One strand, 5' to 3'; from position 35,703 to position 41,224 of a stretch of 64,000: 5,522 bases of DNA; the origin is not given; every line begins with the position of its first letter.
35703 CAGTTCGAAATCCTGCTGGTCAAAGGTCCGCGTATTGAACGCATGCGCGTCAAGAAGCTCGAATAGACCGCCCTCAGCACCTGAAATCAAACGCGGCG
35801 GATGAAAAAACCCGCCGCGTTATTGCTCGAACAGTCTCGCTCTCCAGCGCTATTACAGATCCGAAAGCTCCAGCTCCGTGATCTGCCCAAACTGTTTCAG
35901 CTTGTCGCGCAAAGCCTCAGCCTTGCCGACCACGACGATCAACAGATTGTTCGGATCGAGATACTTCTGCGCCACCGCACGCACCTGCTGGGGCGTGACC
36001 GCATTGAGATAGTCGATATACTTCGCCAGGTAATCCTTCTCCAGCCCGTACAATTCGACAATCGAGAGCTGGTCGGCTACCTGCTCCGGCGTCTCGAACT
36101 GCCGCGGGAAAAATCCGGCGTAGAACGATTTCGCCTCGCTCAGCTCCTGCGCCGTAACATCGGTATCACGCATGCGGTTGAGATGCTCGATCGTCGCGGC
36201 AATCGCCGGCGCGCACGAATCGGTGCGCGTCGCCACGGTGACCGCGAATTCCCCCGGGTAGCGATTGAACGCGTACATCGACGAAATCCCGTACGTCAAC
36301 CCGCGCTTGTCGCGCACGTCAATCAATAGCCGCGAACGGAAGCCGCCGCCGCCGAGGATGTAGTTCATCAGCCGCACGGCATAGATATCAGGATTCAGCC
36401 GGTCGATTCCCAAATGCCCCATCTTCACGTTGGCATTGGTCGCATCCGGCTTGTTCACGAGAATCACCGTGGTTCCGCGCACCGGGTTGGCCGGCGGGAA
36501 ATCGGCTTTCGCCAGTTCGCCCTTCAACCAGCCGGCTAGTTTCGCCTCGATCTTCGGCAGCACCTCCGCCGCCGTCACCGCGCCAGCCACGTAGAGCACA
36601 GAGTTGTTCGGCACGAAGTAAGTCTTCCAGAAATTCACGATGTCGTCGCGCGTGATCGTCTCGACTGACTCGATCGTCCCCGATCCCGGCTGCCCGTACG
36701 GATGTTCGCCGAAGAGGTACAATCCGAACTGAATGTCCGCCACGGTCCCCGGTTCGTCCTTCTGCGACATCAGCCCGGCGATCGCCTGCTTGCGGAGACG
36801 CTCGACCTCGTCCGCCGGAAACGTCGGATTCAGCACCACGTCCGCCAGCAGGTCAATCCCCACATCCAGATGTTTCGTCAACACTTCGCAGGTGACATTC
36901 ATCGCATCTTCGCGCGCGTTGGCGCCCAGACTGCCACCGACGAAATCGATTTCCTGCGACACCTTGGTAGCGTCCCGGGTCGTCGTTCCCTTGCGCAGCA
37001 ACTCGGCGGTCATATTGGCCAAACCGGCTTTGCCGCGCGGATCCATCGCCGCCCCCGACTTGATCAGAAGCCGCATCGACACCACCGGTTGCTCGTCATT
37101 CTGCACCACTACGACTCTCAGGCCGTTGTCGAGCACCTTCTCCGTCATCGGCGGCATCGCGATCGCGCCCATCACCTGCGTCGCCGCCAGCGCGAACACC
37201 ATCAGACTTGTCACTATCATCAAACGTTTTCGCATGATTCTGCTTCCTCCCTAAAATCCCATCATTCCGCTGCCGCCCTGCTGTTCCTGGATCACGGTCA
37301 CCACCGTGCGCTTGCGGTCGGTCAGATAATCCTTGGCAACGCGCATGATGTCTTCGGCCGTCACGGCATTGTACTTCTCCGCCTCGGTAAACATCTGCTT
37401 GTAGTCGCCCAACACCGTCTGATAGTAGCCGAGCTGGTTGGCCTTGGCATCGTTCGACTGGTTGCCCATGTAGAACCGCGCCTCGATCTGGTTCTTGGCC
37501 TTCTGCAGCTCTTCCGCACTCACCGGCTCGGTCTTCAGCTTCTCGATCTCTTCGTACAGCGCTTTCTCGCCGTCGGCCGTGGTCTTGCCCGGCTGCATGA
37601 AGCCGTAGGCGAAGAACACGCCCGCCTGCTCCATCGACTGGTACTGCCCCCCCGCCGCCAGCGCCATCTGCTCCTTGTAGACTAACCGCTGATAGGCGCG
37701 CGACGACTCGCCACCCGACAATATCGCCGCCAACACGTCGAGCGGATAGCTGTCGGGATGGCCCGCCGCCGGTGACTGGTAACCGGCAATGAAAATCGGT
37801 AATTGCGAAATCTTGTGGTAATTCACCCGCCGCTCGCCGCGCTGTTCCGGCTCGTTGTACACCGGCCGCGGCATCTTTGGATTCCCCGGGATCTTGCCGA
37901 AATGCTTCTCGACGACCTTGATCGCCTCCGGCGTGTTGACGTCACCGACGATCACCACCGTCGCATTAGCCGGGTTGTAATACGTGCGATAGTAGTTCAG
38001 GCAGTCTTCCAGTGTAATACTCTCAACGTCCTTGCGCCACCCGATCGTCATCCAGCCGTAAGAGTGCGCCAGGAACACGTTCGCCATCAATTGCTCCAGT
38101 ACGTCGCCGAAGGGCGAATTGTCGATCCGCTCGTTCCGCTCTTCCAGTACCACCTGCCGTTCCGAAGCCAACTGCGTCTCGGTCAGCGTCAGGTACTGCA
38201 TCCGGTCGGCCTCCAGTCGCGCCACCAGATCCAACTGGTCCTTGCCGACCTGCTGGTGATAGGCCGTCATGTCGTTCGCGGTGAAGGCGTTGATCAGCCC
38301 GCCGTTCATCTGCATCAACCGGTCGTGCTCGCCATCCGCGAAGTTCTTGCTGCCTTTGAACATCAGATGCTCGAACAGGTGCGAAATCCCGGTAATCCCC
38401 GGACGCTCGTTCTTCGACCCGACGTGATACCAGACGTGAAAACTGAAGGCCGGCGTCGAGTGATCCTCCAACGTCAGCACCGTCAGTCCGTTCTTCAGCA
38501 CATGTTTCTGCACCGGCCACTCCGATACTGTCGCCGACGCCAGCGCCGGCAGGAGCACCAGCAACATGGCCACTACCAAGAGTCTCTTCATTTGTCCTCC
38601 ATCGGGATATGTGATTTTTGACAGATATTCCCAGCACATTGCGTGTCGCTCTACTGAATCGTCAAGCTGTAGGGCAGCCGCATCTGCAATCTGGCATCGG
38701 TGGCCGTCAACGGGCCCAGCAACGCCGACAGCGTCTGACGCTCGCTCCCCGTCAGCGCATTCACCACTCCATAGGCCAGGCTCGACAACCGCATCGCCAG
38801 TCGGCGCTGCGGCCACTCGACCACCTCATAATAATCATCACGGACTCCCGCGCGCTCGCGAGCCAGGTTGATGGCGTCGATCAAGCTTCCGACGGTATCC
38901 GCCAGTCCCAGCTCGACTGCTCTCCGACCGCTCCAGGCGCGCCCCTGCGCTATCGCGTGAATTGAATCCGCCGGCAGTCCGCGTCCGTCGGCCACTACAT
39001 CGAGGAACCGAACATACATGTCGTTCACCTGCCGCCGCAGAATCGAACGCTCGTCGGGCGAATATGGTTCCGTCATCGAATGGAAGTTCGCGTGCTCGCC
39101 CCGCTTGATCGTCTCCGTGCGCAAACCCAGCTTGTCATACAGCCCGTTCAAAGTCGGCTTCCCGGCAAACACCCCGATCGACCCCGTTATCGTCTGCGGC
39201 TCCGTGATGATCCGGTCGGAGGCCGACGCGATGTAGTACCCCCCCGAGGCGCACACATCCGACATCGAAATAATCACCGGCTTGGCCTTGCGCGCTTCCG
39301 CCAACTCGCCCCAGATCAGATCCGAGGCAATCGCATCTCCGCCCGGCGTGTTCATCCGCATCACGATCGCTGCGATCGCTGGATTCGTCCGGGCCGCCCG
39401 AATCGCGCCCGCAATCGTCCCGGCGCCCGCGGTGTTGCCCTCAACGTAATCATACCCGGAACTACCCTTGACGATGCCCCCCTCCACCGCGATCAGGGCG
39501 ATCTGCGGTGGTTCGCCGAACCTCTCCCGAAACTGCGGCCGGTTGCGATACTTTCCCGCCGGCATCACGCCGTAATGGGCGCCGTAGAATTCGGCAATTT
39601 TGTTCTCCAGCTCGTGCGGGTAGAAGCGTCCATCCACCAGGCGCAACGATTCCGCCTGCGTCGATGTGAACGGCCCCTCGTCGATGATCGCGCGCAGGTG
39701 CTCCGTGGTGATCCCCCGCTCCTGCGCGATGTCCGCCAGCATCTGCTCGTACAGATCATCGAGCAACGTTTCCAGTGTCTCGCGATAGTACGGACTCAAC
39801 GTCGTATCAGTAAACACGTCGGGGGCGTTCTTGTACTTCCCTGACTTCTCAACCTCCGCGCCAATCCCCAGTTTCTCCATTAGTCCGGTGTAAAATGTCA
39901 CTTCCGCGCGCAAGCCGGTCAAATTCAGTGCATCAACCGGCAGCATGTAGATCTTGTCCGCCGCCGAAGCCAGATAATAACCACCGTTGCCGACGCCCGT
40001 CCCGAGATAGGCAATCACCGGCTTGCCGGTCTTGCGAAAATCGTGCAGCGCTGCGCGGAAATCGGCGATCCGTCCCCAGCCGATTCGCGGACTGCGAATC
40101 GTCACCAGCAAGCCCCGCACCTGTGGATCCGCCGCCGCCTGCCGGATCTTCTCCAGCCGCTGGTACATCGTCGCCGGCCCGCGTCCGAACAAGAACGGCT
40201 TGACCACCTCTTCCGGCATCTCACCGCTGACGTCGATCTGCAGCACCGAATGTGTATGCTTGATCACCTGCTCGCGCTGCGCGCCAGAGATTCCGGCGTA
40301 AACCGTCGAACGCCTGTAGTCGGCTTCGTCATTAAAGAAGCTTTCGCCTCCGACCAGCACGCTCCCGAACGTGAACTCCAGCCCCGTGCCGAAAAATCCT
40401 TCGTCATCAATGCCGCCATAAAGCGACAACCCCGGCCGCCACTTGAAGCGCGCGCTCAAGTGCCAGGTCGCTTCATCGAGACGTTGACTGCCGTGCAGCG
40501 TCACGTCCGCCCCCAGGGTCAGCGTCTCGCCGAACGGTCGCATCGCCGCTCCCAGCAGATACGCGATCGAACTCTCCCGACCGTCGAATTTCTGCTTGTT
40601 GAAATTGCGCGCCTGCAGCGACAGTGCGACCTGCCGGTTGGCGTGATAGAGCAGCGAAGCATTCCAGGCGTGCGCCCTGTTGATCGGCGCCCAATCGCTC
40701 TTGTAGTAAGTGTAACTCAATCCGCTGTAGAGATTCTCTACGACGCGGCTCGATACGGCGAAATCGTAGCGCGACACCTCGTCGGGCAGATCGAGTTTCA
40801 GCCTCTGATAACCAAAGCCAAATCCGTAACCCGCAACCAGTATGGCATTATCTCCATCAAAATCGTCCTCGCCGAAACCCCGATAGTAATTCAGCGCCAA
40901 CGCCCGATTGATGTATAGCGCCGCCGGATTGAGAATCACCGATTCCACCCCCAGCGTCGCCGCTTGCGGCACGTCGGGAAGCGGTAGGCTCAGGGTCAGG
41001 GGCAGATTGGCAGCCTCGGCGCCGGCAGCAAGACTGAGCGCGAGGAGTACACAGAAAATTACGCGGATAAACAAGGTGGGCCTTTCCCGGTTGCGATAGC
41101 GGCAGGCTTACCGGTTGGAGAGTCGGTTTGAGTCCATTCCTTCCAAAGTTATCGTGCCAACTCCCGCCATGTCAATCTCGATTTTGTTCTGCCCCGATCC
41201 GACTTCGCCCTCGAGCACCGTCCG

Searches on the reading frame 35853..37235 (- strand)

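Call 53: search_protein_families(library=pfam, proteins=[window:35853-37235:-], max_evalue=0.001)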
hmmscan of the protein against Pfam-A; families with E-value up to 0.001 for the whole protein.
window:35853-37235:- (460 aa): 2 families
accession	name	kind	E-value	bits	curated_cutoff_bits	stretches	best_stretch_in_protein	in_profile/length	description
PF05193.26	Peptidase_M16_C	-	7.1e-32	111.2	23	1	193-370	1-179/181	Peptidase M16 inactive domain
PF00675.25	Peptidase_M16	-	2.1e-19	70.3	22.3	1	41-162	2-123/149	Insulinase (Peptidase family M16)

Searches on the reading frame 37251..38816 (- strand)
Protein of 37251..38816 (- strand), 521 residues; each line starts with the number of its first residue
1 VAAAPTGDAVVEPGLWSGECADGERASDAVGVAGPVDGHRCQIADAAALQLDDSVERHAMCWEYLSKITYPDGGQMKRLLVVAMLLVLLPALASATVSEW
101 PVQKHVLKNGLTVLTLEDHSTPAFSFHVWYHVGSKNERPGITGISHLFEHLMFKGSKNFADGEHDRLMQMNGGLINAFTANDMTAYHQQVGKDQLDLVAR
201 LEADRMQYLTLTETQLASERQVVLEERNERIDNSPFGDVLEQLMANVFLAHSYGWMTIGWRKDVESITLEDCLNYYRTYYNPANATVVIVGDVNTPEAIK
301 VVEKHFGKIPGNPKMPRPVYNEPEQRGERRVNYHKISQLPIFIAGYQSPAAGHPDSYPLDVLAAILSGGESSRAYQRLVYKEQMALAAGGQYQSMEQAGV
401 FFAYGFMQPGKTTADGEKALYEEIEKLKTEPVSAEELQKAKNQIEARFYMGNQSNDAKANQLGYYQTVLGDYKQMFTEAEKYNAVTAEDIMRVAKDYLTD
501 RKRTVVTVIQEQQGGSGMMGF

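Call 53: search_protein_families(library=pfam, proteins=[window:37251-38816:-], max_evalue=0.001)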
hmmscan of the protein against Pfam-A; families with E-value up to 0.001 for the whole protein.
window:37251-38816:- (521 aa): 2 families
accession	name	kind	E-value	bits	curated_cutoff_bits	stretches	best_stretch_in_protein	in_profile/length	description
PF05193.26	Peptidase_M16_C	-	7.1e-39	134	23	1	266-443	1-180/181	Peptidase M16 inactive domain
PF00675.25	Peptidase_M16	-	3.7e-23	82.5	22.3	1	113-249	2-137/149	Insulinase (Peptidase family M16)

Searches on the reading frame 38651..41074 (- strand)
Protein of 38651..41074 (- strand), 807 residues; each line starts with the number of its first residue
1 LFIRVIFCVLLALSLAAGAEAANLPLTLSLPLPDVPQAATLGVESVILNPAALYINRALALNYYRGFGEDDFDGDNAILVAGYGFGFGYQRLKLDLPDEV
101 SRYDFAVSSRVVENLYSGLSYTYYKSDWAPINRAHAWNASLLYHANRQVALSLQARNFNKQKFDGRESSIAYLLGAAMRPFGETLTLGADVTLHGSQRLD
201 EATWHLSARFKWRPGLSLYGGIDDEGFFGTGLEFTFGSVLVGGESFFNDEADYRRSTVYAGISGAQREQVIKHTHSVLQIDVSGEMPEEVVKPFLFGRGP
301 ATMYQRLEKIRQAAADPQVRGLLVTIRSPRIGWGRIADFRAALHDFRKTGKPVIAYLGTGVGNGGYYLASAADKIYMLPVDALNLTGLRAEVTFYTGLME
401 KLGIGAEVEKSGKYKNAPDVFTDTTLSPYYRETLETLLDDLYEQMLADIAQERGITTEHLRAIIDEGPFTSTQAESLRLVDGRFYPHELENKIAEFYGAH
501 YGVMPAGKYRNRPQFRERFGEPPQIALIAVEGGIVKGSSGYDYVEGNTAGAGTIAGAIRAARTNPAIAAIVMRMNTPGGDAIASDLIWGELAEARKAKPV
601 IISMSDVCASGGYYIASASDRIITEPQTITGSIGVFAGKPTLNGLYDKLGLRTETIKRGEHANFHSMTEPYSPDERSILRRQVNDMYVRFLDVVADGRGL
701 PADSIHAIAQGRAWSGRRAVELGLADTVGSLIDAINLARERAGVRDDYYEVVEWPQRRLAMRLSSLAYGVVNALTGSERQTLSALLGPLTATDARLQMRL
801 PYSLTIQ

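Call 53: search_protein_families(library=pfam, proteins=[window:38651-41074:-], max_evalue=0.001)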
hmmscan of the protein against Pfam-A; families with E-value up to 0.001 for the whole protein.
window:38651-41074:- (807 aa): 3 families
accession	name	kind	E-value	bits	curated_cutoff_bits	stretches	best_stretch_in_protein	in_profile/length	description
PF01343.23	Peptidase_S49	-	1.2e-77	259.6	24.9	2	594-744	3-153/154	Peptidase family S49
PF25145.1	NfeD1b_N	-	7.6e-07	29.3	40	0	557-636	22-98/189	NfeD1b, N-terminal domain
PF01972.22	SDH_protease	-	2.8e-05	23.7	31.3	1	558-633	82-155/286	ClpP-like SDH-type serine proteinase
